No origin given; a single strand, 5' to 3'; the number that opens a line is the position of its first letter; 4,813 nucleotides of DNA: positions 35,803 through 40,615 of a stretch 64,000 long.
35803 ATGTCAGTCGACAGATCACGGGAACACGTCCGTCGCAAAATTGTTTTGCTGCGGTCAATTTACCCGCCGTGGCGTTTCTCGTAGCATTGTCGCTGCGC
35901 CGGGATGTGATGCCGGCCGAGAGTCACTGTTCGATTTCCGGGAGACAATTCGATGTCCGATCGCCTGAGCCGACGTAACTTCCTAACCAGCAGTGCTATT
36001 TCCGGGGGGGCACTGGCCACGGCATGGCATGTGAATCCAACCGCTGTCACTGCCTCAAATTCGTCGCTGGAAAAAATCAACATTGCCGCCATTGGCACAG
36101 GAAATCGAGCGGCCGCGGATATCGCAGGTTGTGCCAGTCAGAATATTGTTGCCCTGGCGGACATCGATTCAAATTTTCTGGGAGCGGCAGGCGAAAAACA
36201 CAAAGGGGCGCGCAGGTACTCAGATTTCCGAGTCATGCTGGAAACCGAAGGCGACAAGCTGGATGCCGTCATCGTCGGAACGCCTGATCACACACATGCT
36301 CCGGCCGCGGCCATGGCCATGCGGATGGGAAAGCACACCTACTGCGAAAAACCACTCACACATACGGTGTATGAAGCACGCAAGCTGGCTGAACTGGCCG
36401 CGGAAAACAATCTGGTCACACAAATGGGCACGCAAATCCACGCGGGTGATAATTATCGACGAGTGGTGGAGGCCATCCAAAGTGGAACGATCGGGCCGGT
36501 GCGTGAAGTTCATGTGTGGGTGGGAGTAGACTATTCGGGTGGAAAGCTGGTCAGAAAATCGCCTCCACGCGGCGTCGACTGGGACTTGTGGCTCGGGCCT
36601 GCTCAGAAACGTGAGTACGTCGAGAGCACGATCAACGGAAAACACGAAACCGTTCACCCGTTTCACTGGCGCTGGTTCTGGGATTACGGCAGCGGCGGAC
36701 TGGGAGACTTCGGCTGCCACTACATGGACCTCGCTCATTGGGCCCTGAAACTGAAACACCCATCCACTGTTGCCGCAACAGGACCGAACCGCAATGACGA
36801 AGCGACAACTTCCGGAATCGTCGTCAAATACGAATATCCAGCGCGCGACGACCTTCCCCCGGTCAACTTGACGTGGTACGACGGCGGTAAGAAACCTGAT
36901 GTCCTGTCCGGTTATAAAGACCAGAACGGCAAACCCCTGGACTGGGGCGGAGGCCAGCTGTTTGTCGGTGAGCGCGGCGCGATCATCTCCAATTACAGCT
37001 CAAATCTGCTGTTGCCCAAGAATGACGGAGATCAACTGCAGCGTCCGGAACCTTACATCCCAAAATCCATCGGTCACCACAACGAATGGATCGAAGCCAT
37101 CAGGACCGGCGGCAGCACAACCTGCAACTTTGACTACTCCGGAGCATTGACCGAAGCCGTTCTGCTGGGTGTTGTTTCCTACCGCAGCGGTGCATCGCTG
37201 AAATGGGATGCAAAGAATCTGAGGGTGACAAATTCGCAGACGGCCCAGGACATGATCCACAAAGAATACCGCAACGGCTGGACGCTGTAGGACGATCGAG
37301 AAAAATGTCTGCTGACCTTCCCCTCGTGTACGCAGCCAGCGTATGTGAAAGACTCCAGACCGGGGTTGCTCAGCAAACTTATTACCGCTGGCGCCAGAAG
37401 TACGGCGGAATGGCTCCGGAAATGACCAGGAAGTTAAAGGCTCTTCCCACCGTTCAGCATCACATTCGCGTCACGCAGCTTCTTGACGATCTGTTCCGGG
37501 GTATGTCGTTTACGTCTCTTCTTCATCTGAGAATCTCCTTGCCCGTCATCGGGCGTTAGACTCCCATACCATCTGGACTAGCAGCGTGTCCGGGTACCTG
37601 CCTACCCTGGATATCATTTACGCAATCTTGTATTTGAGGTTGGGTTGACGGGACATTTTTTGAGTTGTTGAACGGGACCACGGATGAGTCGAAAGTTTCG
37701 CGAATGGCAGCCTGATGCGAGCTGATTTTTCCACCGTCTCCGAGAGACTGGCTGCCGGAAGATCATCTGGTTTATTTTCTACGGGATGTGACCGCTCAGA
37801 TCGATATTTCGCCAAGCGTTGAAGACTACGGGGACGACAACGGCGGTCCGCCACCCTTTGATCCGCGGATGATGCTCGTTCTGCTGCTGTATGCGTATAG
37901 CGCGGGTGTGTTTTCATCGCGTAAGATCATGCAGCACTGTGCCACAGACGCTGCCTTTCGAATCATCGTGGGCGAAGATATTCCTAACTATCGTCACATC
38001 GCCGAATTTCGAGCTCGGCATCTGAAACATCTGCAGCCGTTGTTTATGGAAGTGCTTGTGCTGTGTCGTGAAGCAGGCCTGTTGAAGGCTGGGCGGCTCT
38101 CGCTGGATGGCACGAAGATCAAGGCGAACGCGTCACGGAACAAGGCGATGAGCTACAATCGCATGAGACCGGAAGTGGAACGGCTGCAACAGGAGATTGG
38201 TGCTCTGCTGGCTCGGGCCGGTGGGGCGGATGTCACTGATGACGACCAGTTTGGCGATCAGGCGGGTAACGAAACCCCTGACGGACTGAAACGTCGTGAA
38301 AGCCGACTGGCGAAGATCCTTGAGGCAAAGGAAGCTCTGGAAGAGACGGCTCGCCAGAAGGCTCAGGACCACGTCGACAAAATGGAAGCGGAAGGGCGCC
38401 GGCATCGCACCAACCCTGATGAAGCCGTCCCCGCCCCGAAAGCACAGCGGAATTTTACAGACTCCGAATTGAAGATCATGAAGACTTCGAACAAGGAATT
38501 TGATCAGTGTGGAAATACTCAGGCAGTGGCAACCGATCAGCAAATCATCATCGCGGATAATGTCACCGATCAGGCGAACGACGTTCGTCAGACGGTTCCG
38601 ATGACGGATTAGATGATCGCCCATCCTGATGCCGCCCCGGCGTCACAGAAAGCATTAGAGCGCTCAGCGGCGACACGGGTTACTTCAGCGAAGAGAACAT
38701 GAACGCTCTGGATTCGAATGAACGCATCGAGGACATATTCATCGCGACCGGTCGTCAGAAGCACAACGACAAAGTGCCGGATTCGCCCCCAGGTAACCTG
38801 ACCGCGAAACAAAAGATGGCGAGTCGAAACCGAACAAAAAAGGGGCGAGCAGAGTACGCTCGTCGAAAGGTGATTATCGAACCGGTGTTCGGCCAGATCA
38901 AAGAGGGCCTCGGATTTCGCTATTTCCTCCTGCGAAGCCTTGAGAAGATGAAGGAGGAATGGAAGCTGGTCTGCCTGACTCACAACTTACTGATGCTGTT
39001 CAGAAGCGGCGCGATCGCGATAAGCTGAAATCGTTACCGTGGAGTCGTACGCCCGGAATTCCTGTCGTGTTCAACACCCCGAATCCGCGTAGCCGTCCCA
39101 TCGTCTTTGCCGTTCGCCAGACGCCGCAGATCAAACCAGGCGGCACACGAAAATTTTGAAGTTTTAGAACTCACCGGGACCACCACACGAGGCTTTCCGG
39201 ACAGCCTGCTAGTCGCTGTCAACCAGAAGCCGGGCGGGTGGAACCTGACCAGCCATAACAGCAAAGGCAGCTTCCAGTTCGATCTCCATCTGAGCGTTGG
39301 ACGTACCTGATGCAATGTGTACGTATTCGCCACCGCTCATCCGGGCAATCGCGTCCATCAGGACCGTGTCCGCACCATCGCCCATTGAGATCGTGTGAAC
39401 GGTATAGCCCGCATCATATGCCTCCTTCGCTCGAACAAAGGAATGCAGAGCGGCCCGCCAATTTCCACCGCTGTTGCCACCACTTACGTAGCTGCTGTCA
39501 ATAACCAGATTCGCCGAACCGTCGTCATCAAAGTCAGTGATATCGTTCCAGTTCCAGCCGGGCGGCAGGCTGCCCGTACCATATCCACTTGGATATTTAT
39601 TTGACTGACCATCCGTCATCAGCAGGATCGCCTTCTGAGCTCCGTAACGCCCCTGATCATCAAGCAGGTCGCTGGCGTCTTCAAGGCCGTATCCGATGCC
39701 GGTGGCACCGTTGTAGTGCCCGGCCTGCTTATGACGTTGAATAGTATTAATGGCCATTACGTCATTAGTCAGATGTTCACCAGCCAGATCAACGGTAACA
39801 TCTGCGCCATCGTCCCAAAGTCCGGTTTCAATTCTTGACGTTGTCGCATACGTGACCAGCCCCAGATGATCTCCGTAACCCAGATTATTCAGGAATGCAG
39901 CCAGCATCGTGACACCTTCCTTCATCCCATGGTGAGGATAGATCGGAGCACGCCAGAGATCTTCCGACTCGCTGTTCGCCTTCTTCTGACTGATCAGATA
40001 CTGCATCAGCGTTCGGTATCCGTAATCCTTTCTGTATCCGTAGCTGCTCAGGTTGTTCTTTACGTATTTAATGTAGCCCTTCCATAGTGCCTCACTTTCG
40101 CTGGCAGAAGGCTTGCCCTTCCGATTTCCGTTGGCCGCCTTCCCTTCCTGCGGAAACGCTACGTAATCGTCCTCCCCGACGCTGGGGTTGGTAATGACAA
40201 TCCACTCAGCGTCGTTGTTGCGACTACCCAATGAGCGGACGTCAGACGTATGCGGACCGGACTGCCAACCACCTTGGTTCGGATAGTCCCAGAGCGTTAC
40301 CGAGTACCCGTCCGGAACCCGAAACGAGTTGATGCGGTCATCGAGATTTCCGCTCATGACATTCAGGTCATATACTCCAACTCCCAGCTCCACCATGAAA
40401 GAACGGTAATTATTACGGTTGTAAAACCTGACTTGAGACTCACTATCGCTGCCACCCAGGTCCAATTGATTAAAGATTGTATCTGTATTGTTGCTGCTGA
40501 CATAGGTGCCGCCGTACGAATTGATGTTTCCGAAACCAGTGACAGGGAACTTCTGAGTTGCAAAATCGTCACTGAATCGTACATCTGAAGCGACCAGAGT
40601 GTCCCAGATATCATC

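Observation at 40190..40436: Beta/gamma-crystallin domain inserted inside the vWA region of a Tad pilus-associated protein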

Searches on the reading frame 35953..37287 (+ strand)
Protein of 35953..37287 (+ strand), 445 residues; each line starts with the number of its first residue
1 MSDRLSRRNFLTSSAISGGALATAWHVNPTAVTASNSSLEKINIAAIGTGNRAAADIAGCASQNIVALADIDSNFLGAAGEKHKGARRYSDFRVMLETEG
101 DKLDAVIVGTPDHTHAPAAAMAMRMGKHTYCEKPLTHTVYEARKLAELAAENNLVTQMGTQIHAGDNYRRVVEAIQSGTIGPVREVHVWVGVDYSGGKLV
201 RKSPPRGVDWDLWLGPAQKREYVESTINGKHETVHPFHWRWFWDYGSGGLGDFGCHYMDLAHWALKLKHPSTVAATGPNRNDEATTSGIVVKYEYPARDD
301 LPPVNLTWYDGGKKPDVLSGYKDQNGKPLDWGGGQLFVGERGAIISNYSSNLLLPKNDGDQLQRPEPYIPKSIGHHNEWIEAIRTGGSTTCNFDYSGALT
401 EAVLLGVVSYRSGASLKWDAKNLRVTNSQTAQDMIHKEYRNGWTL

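Call 22: search_protein_families(library=pfam, proteins=[window:35953-37287:+], max_evalue=0.001)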
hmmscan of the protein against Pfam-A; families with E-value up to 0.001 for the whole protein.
window:35953-37287:+ (445 aa): 4 families
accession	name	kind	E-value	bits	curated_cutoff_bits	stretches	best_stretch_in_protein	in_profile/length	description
PF19051.5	GFO_IDH_MocA_C2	-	2e-18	67.3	23.3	1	197-444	41-253/254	Oxidoreductase family, C-terminal alpha/beta domain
PF01408.29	GFO_IDH_MocA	-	3.7e-17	63.6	24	1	42-159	1-119/120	Oxidoreductase family, NAD-binding Rossmann fold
PF22725.1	GFO_IDH_MocA_C3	-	7.6e-11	42.5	27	1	230-283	26-78/124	GFO/IDH/MocA C-terminal domain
PF02894.22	GFO_IDH_MocA_C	-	0.0005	20.4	22.9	0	230-301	23-84/218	Oxidoreductase family, C-terminal alpha/beta domain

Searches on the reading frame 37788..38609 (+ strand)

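Call 22: search_protein_families(library=pfam, proteins=[window:37788-38609:+], max_evalue=0.001)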
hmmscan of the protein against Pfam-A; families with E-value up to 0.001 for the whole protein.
window:37788-38609:+ (274 aa): 1 family
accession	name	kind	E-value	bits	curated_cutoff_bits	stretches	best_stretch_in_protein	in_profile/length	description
PF05598.16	DUF772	-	3e-13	50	23.1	1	20-89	1-74/74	Transposase domain (DUF772)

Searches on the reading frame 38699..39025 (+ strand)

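Call 22: search_protein_families(library=pfam, proteins=[window:38699-39025:+], max_evalue=0.001)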
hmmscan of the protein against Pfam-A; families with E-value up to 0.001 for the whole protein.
window:38699-39025:+ (109 aa): 2 families
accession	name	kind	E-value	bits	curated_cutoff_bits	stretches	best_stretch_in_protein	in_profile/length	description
PF13751.12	DDE_Tnp_1_6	-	3.3e-14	53.7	25.1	1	35-97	59-121/125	Transposase DDE domain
PF01609.27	DDE_Tnp_1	-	5.1e-06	26.8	23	1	37-97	126-200/200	Transposase DDE domain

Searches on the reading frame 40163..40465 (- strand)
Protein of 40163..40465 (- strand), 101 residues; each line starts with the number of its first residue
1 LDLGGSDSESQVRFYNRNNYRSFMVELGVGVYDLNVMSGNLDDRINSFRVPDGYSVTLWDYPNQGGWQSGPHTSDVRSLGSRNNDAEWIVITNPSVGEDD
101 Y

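Call 5: search_protein_families(library=pfam, proteins=[window:40193-40435:-], max_evalue=10)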
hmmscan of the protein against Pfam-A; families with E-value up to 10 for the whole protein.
seq(81 aa): 3 families
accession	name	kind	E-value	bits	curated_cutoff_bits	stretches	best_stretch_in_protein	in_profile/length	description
PF08964.15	Crystall_3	-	0.015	15.9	27.3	1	2-72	5-69/86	Beta/Gamma crystallin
PF00030.24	Crystall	-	0.098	13.2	25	1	4-40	45-81/82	Beta/Gamma crystallin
PF03995.18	Inhibitor_I36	-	0.099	13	21.1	1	22-57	33-65/69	Peptidase inhibitor family I36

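Call 16: search_solved_structures(query=window:40163-40465:-, max_evalue=10, show_alignments=3)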
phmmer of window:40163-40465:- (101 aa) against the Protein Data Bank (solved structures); distinct sequences matched with E-value up to 10: 16.
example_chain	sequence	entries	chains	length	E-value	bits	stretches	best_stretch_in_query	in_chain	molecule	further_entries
2kp5_A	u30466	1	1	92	1.2e-07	35.1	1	9-91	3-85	Putative uncharacterized protein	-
1prr_A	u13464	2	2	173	0.00056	23.4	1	10-89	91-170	DEVELOPMENT-SPECIFIC PROTEIN S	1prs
3hzb_A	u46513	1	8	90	0.0011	22.4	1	13-85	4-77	Carbohydrate binding protein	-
3snz_A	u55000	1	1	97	0.0015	22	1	11-86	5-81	Clostrillin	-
3so0_A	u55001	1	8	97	0.0019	21.7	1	11-86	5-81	Clostrillin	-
3so1_A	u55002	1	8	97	0.0021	21.5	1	11-86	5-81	Clostrillin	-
3i9h_A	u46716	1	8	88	0.0024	21.3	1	11-86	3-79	Beta and gamma crystallin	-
3sny_A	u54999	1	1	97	0.0028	21.1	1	11-86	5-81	Clostrillin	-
3iaj_A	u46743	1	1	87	0.0029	21.1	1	12-86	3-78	Beta and gamma crystallin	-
5ht8_A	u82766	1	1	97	0.0031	21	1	11-86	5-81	Beta and gamma crystallin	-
1a5d_A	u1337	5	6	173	0.034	17.6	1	8-68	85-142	GAMMAE CRYSTALLIN | Gamma crystallin E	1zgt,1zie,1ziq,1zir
1m8u_A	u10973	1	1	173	0.066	16.7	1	8-70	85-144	gamma-E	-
3hz2_A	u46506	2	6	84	0.17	15.4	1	38-85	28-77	Beta/gama crystallin family protein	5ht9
2k1w_A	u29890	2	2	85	0.18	15.3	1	38-85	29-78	Beta/gama crystallin family protein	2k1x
5v6e_A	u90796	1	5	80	1.4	12.5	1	21-60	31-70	PDZ domain-containing protein GIPC1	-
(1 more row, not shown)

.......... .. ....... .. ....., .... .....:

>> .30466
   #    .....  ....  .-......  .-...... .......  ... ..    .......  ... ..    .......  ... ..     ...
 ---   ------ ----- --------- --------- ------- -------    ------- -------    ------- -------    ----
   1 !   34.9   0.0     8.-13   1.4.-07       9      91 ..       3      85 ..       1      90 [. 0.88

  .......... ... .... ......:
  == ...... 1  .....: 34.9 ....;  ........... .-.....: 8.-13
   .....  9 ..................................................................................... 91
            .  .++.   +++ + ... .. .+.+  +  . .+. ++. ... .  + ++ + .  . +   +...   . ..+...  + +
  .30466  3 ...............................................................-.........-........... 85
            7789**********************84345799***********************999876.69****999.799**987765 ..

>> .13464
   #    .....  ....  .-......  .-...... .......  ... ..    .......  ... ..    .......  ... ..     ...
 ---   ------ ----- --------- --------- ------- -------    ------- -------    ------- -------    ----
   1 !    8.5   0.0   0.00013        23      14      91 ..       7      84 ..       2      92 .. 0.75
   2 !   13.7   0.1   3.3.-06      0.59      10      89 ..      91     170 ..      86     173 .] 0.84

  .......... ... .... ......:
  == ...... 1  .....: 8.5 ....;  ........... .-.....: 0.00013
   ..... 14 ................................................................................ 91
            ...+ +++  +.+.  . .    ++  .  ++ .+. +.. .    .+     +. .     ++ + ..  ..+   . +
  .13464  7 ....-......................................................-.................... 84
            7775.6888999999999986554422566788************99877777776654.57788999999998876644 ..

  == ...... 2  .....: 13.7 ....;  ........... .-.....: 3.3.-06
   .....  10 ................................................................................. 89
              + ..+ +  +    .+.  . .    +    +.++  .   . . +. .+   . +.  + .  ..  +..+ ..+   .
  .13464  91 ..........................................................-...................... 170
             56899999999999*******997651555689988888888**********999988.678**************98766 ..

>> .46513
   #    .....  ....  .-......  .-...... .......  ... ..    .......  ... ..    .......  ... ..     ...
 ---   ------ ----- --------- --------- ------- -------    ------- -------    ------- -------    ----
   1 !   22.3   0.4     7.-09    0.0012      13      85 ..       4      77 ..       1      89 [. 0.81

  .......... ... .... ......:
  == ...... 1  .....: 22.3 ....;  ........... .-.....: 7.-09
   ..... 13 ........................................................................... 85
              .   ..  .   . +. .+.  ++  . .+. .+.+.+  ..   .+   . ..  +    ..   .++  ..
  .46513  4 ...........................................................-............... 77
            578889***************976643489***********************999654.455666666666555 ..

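Call 17: search_protein_representatives(protein=window:40163-40465:-)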
Query: 101 residues. Proteins with E-value up to 0.001 (for the whole library): 334; up to 1e-10: 62; up to 1e-30: 0. The best 150 are listed.
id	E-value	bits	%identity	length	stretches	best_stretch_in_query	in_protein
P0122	7.0e-29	116.4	39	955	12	14-87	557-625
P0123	3.6e-25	104.4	35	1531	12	13-64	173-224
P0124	2.1e-23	98.8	33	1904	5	11-83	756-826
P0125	8.4e-22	93.6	30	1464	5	8-96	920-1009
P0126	1.1e-21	93.3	53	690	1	2-95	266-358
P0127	7.7e-21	90.5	32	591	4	7-64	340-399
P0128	4.0e-19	85.0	33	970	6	19-92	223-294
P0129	7.1e-19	84.2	43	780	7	42-69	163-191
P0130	2.2e-18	82.6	37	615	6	35-85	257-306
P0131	3.8e-18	81.8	37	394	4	10-86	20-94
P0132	4.6e-18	81.6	37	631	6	6-73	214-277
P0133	1.5e-17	79.9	31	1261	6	13-68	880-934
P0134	2.2e-17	79.4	33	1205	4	14-84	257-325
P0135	1.8e-16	76.4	29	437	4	8-92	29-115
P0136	2.6e-16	76.0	28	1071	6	9-67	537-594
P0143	4.7e-15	71.9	31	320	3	10-86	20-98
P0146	1.8e-14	70.0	35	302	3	11-79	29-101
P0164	2.1e-12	63.3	38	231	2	9-88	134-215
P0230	4.2e-08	49.6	40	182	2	10-96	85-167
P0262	3.7e-07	46.5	37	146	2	11-87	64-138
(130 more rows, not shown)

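Call 18: search_protein_families(library=pfam, proteins=[P0122, P0126, P0131, P0143, P0146, P0164, P0230, P0262], max_evalue=0.001)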
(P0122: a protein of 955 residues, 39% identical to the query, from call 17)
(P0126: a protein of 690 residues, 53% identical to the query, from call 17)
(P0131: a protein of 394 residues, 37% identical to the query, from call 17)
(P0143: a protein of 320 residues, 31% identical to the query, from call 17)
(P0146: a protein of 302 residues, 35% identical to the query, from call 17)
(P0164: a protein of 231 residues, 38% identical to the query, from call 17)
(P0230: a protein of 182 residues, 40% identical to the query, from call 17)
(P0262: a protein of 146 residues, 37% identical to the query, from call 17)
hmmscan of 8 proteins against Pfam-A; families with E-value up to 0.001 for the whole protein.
P0122 (955 aa): 5 families
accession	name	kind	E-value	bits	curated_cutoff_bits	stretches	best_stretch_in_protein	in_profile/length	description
PF03995.18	Inhibitor_I36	-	8.7e-80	263.1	21.1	11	794-847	15-68/69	Peptidase inhibitor family I36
PF00030.24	Crystall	-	5.3e-72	238.4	25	7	557-628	4-80/82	Beta/Gamma crystallin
PF08964.15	Crystall_3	-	2.4e-29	101.8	27.3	0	390-458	2-71/86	Beta/Gamma crystallin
PF15138.11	Syncollin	-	4.8e-17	62.6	32.8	0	232-286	27-83/112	Syncollin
PF18729.6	HEPN_STY4199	-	9.7e-06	25.5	25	0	289-330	52-93/282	STY4199-like HEPN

P0126 (690 aa): 3 families
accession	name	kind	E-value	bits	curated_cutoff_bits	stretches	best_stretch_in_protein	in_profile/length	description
PF13400.11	Tad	-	5.2e-11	43.1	22.3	1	20-66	1-46/47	Putative Flp pilus-assembly TadE/G-like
PF09977.15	Tad_C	-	2.9e-06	28.6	22.1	1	86-177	11-93/93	Putative Tad-like Flp pilus-assembly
PF00092.34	VWA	-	0.0003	21.5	23.8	0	527-569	70-117/174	von Willebrand factor type A domain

P0131 (394 aa): 4 families
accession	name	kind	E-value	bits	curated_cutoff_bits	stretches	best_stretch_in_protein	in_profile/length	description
PF00030.24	Crystall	-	1.1e-32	112.4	25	1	65-148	2-80/82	Beta/Gamma crystallin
PF03995.18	Inhibitor_I36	-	4.7e-14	52.5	21.1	1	67-125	15-67/69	Peptidase inhibitor family I36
PF08964.15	Crystall_3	-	8e-14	52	27.3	0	155-203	5-56/86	Beta/Gamma crystallin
PF15138.11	Syncollin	-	6e-09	36.5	32.8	0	158-212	27-83/112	Syncollin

P0143 (320 aa): 5 families
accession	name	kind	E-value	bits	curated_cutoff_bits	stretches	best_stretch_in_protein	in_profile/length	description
PF00030.24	Crystall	-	1.3e-19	70.6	25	0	220-257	45-80/82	Beta/Gamma crystallin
PF08964.15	Crystall_3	-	2.7e-13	50.3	27.3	0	21-87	4-67/86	Beta/Gamma crystallin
PF03995.18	Inhibitor_I36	-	1.4e-12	47.8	21.1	0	122-179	15-67/69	Peptidase inhibitor family I36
PF05922.21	Inhibitor_I9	-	1.5e-06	29.2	21.2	0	180-235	15-58/82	Peptidase inhibitor I9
PF15138.11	Syncollin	-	0.00083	20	32.8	0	152-183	53-84/112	Syncollin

P0146 (302 aa): 3 families
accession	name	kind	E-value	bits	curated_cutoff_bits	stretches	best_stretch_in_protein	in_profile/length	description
PF00030.24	Crystall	-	2e-29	102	25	2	167-255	2-80/82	Beta/Gamma crystallin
PF03995.18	Inhibitor_I36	-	9.1e-17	61.2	21.1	2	123-181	15-68/69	Peptidase inhibitor family I36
PF08964.15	Crystall_3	-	4.4e-13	49.6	27.3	1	28-109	3-84/86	Beta/Gamma crystallin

P0164 (231 aa): 3 families
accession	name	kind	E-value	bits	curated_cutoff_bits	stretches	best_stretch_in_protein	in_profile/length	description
PF00030.24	Crystall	-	7.8e-16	58.4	25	2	88-177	1-80/82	Beta/Gamma crystallin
PF08964.15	Crystall_3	-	6.1e-09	36.4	27.3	0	42-101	5-61/86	Beta/Gamma crystallin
PF03995.18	Inhibitor_I36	-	1.1e-07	32.1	21.1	0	139-198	15-68/69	Peptidase inhibitor family I36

P0230 (182 aa): 3 families
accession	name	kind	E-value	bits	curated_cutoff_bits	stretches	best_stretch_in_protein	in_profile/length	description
PF00030.24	Crystall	-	2.9e-14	53.4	25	1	44-119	1-78/82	Beta/Gamma crystallin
PF03995.18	Inhibitor_I36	-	5.7e-13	49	21.1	1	47-99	15-66/69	Peptidase inhibitor family I36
PF08964.15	Crystall_3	-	1.5e-06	28.7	27.3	0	86-152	4-75/86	Beta/Gamma crystallin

P0262 (146 aa): 2 families
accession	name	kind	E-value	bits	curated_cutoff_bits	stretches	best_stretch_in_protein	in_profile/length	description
PF00030.24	Crystall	-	8.6e-12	45.4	25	1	23-101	2-80/82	Beta/Gamma crystallin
PF03995.18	Inhibitor_I36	-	0.00025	21.3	21.1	0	27-79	17-68/69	Peptidase inhibitor family I36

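Call 19: predict_structure(alignment_id=A1)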
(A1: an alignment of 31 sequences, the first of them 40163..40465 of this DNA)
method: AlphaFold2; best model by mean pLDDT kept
length: 101 residues; sequences in the alignment: 31
mean_pLDDT: 82.3   pTM: 0.74
mean pLDDT of the five models: 82.3, 81.1, 80.9, 79.8, 79.4
residues with pLDDT >= 90: 54; 70-90: 27; 50-70: 9; < 50: 11
segments of 3 or more residues with pLDDT < 50: 1-7, 98-101
pLDDT, mean of each block of 10 residues (from residue 1): 48 94 93 87 91 92 79 94 82 68 39
secondary structure, 60 per line:
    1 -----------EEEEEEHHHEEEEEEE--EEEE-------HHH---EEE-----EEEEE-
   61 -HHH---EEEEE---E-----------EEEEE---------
elements in order: E12-17 E21-27 E30-33 E47-49 E55-59 E68-72 E88-92

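Call 23: fold_search(model_id=the predicted structure, library=pdb)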
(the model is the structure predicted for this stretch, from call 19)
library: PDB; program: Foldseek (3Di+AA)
matches with E <= 10: 283; with E <= 0.001: 40
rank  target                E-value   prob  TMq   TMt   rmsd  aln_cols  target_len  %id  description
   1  2kp5_MODEL_1_A        1.9e-07  1.00  0.70  0.77   2.2        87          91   31  NMR structure of Hahellin, a beta-gamma crystallin (released 2010-11-10)
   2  3snz                  5.3e-07  1.00  0.66  0.76   2.4        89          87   28  Crystal structure of a mutant W39D of a betagamma-crystallin domain from Clostridium beijerinckii (released 2011-11-16)
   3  1nps                  6.0e-07  1.00  0.68  0.77   2.4        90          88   20  CRYSTAL STRUCTURE OF N-TERMINAL DOMAIN OF PROTEIN S (released 2000-02-04)
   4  3so1_E                1.3e-06  1.00  0.63  0.72   2.6        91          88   28  Crystal structure of a double mutant T41S T82S of a betagamma-crystallin domain from Clostridium beijerinckii (released 2011-11-16)
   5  3hzb_D                1.4e-06  1.00  0.66  0.73   2.5        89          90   27  Crystal structure of a betagamma-crystallin domain from Flavobacterium johnsoniae (released 2009-12-01)
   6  3so0_F                1.8e-06  1.00  0.65  0.74   2.7        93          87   28  Crystal structure of a mutant T41S of a betagamma-crystallin domain from Clostridium beijerinckii (released 2011-11-16)
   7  3so1_A                1.8e-06  1.00  0.63  0.72   2.6        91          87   28  Crystal structure of a double mutant T41S T82S of a betagamma-crystallin domain from Clostridium beijerinckii (released 2011-11-16)
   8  3i9h_E                1.9e-06  1.00  0.64  0.73   2.7        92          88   28  Crystal structure of a betagamma-crystallin domain from Clostridium beijerinckii (released 2009-12-01)
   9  3hzb_C                2.1e-06  1.00  0.66  0.75   2.5        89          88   27  Crystal structure of a betagamma-crystallin domain from Flavobacterium johnsoniae (released 2009-12-01)
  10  3hzb_A                2.3e-06  1.00  0.65  0.75   2.5        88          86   27  Crystal structure of a betagamma-crystallin domain from Flavobacterium johnsoniae (released 2009-12-01)
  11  3hzb_B                2.6e-06  1.00  0.65  0.75   2.6        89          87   28  Crystal structure of a betagamma-crystallin domain from Flavobacterium johnsoniae (released 2009-12-01)
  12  3sny                  3.0e-06  1.00  0.63  0.72   2.7        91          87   28  Crystal structure of a mutant T82R of a betagamma-crystallin domain from Clostridium beijerinckii (released 2011-11-16)
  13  5ht8                  3.6e-06  1.00  0.65  0.74   2.8        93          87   29  Crystal structure of clostrillin double mutant (S17H,S19H) in complex with nickel (released 2017-02-01)
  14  3i9h_A                4.9e-06  1.00  0.63  0.73   2.6        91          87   28  Crystal structure of a betagamma-crystallin domain from Clostridium beijerinckii (released 2009-12-01)
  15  3so0_A                4.9e-06  1.00  0.64  0.74   2.8        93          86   29  Crystal structure of a mutant T41S of a betagamma-crystallin domain from Clostridium beijerinckii (released 2011-11-16)
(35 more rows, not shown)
